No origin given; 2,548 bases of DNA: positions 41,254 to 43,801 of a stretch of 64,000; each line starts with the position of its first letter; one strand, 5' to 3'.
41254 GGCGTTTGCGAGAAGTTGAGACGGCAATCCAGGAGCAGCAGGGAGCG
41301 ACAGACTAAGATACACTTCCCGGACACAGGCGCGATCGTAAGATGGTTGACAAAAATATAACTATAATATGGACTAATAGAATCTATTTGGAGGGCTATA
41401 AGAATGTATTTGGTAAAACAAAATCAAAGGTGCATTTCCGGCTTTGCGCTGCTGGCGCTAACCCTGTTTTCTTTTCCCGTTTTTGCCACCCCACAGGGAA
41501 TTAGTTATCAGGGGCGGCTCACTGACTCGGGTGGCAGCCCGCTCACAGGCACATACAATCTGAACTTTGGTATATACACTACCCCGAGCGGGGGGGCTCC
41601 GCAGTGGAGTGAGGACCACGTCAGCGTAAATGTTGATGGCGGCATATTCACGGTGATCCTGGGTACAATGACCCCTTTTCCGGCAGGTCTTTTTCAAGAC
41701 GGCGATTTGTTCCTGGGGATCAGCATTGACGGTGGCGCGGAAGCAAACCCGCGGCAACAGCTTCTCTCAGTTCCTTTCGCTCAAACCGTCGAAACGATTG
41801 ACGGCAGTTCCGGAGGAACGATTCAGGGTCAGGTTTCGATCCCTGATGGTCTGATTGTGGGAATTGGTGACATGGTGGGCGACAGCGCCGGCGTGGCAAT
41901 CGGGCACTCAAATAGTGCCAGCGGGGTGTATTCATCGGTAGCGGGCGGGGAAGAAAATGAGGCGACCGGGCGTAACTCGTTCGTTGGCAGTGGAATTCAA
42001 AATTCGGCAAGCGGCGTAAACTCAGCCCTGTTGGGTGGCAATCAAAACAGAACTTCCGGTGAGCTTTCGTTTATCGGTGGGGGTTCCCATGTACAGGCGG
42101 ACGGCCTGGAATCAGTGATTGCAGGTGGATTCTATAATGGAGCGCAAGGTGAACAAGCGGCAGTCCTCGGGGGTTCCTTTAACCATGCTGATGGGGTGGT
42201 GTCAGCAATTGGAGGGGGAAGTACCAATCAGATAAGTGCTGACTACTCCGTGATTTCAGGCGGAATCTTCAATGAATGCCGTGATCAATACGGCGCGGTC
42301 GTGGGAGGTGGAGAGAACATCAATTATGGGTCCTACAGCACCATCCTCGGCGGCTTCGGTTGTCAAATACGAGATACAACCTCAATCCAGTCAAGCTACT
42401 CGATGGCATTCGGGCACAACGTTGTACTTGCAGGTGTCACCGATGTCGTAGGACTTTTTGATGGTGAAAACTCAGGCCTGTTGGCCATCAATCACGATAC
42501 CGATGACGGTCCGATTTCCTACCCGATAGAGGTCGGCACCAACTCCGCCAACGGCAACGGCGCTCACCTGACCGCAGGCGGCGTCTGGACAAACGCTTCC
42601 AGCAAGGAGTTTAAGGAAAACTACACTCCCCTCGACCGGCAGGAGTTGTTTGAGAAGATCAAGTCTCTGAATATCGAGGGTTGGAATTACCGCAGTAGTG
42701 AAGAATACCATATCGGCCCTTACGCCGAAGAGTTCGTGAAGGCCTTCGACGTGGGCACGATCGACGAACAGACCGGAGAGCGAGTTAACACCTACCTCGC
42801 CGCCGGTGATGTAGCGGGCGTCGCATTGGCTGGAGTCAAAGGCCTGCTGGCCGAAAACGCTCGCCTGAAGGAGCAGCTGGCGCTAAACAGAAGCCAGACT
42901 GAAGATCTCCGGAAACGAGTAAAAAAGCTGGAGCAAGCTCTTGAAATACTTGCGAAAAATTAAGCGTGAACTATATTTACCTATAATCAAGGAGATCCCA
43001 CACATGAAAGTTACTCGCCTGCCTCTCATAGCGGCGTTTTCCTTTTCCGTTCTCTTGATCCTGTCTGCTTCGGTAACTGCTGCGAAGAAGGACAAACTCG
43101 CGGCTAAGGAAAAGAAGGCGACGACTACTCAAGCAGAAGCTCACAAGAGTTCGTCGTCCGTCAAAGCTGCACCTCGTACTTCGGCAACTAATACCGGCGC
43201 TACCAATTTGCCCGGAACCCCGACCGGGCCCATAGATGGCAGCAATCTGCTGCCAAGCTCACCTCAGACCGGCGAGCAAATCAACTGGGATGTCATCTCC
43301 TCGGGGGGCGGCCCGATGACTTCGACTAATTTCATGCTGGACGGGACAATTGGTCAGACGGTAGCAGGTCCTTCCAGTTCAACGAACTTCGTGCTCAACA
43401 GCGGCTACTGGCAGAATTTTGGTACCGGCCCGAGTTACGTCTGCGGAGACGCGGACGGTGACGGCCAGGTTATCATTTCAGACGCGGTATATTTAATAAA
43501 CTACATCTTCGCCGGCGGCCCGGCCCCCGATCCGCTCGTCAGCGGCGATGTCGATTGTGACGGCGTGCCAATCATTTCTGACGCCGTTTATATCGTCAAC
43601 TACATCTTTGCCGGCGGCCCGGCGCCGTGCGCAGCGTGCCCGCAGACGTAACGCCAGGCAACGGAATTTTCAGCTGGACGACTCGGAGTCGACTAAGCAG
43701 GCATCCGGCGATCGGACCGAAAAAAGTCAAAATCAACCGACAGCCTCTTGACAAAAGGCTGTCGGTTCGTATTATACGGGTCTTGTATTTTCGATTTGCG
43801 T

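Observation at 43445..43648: Recurrent C-terminal twin dockerin-like module with a conserved Cys pair in the second repeat (four proteins)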

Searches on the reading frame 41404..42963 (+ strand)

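Call 15: search_protein_families(library=pfam, proteins=[window:41404-42963:+], max_evalue=0.01)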
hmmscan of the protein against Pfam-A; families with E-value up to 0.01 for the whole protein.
window:41404-42963:+ (519 aa): 2 families
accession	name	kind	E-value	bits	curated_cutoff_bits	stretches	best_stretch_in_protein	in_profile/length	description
PF13884.11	Peptidase_S74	-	4.2e-06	27.4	22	1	399-449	1-54/58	Chaperone of endosialidase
PF19717.4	DUF6212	-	0.0038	16.6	26.4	1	460-513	28-81/395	Family of unknown function (DUF6212)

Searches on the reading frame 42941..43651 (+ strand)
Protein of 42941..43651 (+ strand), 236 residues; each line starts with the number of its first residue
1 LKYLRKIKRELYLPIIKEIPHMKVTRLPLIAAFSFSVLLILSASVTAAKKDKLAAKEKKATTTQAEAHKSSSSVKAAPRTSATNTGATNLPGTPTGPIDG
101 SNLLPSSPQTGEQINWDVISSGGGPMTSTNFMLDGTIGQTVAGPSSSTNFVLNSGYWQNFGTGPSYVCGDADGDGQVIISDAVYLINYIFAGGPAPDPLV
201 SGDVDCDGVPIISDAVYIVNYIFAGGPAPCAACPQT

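Call 12: search_protein_families(library=pfam, proteins=[window:42941-43651:+], max_evalue=1)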
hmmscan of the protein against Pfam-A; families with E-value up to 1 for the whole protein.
window:42941-43651:+ (236 aa): 1 family
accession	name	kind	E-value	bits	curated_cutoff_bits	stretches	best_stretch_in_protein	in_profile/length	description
PF00404.24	Dockerin_1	-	5.6e-05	23.7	22.9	1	169-222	2-56/57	Dockerin type I domain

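Call 13: search_protein_families(library=ncbifam, proteins=[window:42941-43651:+], max_evalue=1)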
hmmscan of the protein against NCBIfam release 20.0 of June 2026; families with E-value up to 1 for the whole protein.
window:42941-43651:+ (236 aa): 3 families
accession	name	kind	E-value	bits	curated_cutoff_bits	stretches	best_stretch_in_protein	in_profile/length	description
NF053819.1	EF0750_LPXTG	subfamily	0.0086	16.6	47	1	23-124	2-90/105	EF2685/EF0750 family sortase-dependent surface protein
NF040528.1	SP_0198_lipo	equivalog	0.023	14.7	100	1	33-102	8-74/144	SP_0198 family lipoprotein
TIGR03593.1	yidC_nterm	equivalog_domain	0.044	13.4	58.25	1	26-88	3-66/363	membrane protein insertase YidC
